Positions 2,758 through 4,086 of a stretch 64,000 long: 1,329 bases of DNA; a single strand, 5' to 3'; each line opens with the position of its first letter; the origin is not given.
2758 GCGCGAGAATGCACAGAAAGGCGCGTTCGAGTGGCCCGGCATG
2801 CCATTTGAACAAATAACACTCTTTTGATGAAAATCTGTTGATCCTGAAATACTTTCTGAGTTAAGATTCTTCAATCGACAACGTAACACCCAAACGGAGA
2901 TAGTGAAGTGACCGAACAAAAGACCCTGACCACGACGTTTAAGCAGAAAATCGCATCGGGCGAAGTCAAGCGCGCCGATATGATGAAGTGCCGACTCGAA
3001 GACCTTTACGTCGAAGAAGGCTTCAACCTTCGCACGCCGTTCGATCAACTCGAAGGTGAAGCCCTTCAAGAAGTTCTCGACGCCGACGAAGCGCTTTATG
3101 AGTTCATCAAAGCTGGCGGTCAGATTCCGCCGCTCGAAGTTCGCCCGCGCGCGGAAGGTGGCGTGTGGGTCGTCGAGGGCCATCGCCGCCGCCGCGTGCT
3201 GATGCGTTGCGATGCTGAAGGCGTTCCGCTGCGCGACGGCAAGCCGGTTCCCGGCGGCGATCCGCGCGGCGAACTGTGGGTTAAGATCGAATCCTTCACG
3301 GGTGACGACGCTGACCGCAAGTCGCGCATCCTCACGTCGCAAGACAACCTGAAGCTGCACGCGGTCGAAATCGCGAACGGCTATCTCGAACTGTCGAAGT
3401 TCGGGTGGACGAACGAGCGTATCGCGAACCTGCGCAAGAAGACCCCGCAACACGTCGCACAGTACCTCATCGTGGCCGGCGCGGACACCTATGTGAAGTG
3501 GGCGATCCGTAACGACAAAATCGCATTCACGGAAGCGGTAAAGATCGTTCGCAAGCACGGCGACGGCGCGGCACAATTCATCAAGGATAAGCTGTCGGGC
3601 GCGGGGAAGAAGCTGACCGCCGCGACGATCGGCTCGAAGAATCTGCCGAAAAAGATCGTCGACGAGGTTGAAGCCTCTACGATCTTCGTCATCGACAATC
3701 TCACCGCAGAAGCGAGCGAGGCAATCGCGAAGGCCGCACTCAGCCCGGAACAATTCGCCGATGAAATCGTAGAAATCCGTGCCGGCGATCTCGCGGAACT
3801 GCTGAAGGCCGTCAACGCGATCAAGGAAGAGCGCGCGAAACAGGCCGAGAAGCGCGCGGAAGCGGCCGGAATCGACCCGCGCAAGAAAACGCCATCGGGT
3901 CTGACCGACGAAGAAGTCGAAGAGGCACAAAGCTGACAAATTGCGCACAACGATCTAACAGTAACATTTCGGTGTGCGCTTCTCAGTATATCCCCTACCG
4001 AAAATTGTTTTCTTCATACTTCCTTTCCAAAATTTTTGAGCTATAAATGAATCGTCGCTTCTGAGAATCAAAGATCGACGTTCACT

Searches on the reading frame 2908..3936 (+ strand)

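Call 24: search_protein_families(library=pfam, proteins=[window:2908-3936:+], max_evalue=0.001)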
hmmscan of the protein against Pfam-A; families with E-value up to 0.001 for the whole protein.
window:2908-3936:+ (342 aa): 1 family
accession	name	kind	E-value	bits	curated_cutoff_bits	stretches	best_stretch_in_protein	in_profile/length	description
PF17762.8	HTH_ParB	-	0.00079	20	22.6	0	150-213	3-67/102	ParB HTH domain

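Call 74: search_protein_families(library=phrogs, proteins=[window:2908-3936:+], max_evalue=0.001)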
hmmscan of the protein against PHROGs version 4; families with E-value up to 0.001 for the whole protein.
window:2908-3936:+ (342 aa): 2 families
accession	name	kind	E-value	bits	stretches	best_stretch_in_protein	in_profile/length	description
phrog_1033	-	DNA, RNA and nucleotide metabolism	1.4e-62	213.4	1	6-334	13-325/334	ParB-like partition protein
phrog_4715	-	DNA, RNA and nucleotide metabolism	1.7e-05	24.4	1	62-314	173-415/630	ParB-like partition protein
